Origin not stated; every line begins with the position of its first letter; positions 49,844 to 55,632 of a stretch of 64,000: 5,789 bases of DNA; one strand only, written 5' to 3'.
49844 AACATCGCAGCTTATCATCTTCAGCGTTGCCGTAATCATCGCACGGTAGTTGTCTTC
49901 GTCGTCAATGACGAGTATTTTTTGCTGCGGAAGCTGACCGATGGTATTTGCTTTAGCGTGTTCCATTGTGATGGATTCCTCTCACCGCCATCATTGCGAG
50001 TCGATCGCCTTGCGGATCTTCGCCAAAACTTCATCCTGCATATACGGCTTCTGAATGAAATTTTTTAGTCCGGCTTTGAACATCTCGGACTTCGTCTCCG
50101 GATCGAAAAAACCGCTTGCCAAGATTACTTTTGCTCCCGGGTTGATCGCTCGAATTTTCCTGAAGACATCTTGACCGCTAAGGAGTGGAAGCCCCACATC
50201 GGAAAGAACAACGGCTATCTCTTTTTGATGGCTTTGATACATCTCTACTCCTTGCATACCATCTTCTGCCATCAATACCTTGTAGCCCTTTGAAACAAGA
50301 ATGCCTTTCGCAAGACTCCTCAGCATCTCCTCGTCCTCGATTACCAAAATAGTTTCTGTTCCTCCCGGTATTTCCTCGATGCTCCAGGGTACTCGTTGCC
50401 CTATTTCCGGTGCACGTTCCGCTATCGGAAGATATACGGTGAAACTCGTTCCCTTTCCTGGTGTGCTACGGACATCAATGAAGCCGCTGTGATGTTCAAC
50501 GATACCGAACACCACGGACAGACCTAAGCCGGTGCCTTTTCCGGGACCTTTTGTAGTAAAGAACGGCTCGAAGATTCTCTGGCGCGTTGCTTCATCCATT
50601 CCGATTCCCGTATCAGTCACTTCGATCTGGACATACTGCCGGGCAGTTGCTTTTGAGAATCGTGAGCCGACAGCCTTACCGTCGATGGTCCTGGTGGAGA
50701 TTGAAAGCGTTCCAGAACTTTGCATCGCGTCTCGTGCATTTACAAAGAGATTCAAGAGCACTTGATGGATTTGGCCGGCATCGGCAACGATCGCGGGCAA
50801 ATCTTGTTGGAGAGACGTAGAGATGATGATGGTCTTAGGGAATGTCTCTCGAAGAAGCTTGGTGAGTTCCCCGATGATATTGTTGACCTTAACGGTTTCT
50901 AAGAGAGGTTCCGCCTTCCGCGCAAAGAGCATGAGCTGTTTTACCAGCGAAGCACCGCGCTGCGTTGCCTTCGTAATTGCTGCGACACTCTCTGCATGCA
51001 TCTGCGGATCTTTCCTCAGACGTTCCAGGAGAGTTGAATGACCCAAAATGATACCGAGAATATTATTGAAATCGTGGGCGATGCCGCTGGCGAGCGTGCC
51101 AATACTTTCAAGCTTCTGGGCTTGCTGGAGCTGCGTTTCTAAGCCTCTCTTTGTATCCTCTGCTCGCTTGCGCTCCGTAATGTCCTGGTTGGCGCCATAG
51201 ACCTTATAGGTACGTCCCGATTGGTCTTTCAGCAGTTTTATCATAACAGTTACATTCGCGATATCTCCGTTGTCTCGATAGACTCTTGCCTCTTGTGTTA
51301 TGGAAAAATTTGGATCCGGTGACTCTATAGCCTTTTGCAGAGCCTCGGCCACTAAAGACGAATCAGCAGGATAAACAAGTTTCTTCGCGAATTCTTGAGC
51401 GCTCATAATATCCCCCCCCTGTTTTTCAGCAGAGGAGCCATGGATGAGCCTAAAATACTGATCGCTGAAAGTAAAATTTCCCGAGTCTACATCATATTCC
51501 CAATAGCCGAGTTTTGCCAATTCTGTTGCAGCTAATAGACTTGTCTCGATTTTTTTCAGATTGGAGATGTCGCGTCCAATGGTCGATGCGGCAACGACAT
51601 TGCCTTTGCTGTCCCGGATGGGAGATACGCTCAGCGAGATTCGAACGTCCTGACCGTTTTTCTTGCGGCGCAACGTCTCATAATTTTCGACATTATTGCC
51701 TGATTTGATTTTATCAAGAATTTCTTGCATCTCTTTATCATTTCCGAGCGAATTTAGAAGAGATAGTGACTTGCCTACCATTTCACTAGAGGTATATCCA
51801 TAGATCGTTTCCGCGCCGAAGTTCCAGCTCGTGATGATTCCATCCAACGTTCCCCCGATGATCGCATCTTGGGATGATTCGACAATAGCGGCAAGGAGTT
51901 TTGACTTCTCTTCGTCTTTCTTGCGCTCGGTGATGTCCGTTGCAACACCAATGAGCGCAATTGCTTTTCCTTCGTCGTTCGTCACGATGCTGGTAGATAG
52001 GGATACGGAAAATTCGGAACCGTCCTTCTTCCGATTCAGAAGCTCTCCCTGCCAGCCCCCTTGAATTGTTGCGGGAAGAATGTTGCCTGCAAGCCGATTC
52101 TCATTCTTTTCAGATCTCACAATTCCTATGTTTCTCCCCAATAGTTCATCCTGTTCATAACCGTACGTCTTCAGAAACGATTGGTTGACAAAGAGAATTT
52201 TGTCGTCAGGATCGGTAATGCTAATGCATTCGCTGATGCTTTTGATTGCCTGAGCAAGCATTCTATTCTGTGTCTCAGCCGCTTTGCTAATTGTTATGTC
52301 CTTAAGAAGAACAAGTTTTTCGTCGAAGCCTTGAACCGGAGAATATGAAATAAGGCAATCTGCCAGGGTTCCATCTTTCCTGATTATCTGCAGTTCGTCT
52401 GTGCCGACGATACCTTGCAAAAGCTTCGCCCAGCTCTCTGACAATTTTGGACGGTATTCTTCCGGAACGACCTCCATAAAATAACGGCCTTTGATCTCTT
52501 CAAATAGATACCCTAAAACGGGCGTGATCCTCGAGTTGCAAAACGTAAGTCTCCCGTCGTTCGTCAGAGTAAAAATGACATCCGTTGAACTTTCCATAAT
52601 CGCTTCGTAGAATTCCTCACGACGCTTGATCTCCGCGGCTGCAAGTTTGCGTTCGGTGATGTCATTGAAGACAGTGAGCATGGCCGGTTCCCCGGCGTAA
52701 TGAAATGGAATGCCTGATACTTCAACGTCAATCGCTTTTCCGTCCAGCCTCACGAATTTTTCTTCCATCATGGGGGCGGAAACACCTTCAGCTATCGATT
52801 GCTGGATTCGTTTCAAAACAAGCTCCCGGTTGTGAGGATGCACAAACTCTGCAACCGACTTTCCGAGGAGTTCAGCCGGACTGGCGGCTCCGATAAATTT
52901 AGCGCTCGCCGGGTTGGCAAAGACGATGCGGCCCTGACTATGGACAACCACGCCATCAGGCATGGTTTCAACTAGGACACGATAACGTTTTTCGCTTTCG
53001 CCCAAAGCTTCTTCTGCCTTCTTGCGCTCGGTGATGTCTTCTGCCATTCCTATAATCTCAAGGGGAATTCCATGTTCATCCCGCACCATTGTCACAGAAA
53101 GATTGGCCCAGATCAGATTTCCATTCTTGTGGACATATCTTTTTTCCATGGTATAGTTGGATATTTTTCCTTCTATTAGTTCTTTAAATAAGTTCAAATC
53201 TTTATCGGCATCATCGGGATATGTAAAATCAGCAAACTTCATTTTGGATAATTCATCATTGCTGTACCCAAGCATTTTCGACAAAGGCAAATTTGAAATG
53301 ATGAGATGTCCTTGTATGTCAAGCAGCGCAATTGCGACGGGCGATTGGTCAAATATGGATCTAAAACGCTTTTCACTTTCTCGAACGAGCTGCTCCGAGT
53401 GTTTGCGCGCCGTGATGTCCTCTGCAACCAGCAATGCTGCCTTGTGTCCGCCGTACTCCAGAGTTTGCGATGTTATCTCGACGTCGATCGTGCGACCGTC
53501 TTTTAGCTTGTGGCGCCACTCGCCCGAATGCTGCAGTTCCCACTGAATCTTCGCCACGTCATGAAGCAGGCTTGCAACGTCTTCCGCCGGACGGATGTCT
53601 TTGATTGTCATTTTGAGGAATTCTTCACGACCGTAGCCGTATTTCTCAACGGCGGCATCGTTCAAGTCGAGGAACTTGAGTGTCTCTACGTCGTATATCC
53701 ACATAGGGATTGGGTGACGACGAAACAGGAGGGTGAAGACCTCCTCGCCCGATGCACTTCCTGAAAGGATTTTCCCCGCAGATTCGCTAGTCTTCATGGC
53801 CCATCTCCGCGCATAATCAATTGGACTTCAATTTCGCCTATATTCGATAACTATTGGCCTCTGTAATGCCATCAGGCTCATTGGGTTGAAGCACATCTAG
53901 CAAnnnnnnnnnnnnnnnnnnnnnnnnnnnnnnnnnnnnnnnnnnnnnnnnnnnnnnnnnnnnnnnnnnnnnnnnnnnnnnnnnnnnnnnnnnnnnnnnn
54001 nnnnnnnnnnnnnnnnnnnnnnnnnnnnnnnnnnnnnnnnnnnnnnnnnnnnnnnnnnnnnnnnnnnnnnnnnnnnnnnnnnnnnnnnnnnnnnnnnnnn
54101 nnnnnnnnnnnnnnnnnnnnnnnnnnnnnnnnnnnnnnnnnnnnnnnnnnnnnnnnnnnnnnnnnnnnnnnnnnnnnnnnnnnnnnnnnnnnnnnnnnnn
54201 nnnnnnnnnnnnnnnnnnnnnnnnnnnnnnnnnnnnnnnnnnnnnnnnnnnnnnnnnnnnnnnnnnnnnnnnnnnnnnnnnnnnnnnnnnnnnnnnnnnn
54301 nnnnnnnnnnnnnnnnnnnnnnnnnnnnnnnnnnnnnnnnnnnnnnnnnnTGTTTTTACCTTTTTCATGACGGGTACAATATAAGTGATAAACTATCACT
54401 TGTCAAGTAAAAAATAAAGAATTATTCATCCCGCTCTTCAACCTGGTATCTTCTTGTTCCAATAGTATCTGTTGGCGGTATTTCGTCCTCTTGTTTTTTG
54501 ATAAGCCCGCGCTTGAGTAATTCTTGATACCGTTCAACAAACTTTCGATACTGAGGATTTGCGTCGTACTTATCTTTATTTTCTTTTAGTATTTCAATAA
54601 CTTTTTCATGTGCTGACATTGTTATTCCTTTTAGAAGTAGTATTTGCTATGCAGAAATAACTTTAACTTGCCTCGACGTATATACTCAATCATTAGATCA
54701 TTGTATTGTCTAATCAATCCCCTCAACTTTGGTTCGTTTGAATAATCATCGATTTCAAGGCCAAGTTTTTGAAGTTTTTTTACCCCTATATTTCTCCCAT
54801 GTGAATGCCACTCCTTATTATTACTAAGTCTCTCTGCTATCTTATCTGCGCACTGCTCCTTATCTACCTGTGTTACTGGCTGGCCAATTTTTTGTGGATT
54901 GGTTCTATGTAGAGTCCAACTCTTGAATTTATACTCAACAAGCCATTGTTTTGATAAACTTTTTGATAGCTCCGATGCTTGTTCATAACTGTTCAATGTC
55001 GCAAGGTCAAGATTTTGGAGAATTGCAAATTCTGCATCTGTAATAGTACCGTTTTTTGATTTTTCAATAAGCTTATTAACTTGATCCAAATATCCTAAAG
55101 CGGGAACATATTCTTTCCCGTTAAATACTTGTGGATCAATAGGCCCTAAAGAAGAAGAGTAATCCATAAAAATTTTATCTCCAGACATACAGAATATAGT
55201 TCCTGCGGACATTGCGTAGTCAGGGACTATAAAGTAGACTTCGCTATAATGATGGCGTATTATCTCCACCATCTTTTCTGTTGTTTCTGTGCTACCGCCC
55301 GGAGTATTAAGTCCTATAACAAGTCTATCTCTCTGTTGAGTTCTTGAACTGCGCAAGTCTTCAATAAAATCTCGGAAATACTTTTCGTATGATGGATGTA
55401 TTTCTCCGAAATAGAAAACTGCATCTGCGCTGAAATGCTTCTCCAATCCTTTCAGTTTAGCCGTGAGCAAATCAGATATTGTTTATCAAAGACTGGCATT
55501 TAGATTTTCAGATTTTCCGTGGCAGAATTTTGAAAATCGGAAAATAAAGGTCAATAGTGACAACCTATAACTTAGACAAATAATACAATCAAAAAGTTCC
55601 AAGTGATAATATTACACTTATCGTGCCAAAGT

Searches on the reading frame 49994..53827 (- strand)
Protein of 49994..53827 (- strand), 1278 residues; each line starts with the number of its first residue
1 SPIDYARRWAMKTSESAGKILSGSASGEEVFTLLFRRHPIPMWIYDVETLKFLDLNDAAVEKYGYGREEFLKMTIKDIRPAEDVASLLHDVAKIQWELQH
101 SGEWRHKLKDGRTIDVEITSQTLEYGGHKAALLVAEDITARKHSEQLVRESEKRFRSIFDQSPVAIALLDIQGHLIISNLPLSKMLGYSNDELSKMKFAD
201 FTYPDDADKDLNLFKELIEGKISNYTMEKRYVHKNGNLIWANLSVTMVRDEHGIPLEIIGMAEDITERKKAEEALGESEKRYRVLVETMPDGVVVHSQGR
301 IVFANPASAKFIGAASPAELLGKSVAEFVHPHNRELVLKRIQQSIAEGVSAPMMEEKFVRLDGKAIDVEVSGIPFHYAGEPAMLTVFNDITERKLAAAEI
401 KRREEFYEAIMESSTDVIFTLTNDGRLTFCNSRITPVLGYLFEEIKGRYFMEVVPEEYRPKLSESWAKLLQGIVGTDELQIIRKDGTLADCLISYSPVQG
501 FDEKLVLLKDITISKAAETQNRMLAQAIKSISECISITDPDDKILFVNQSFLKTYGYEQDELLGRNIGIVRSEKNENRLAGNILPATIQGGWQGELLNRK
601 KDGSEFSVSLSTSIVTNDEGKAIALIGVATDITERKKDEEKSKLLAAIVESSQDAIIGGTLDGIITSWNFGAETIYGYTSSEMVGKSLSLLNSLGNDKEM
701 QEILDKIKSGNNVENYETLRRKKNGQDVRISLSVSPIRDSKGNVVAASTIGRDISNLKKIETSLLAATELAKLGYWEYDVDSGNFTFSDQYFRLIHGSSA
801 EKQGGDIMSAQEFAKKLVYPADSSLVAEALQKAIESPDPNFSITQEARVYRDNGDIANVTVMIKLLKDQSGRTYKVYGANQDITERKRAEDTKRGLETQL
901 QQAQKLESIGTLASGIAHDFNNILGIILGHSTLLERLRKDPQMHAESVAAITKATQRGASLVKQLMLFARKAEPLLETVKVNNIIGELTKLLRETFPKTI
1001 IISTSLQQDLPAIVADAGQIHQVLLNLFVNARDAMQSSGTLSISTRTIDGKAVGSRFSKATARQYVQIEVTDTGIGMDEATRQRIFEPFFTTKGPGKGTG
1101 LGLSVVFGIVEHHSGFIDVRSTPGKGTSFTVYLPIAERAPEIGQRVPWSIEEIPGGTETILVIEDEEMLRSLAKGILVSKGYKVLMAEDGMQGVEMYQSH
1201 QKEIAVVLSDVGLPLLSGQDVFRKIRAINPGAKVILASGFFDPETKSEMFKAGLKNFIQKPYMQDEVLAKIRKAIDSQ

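Call 68: search_protein_families(library=pfam, proteins=[window:49994-53827:-], max_evalue=0.0001)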
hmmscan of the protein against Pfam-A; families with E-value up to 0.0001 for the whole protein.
window:49994-53827:- (1278 aa): 11 families
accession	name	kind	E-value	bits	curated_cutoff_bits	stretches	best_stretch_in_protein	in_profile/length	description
PF13426.13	PAS_9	-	2.5e-84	278.7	27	6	533-634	2-103/103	PAS domain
PF00989.32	PAS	-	3.3e-70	233.7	22.6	5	645-754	3-113/113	PAS fold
PF08448.16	PAS_4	-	8e-62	206.8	23.1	5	159-269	1-109/110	PAS fold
PF08447.18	PAS_3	-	6.1e-57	190.3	25.6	4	183-261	9-88/89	PAS fold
PF13188.13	PAS_8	-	2.4e-34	116.5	21.8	1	281-331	2-53/65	PAS domain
PF02518.31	HATPase_c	-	3.2e-24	86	26.4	1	1016-1136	2-110/111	Histidine kinase-, DNA gyrase B-, and HSP90-like ATPase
PF00072.30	Response_reg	-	2.9e-19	69.7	30.2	1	1160-1272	1-111/111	Response regulator receiver domain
PF24820.1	Diguanyl_cycl_sensor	-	5.2e-12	46.1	28.1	0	287-388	3-108/109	Diguanylate cyclase-like sensor domain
PF12860.13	PAS_7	-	1.2e-07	32.3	27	0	528-639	1-114/115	PAS fold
PF00512.31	HisKA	-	1.6e-07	31.7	26.9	1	910-971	3-63/66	His Kinase A (phospho-acceptor) domain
PF14598.12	PAS_11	-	7.8e-06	26.3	25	0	297-345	10-57/109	PAS domain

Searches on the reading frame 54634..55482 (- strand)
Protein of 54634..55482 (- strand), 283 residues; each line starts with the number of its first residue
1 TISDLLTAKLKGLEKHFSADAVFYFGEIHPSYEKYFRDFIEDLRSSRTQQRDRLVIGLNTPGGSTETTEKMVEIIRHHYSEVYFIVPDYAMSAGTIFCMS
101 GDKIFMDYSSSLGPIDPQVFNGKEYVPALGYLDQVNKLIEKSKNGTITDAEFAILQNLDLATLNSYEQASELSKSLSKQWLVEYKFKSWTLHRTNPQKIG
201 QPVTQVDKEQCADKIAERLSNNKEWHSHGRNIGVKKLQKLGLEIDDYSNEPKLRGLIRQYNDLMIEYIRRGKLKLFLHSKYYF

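Call 68: search_protein_families(library=pfam, proteins=[window:54634-55482:-], max_evalue=0.0001)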
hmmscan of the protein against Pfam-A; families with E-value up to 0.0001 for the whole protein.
window:54634-55482:- (283 aa): 2 families
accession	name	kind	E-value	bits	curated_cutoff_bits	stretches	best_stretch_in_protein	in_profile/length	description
PF01972.22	SDH_protease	-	8e-18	64.9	31.3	1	43-137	82-173/286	ClpP-like SDH-type serine proteinase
PF25145.1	NfeD1b_N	-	2.2e-08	34.3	40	1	28-114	7-94/189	NfeD1b, N-terminal domain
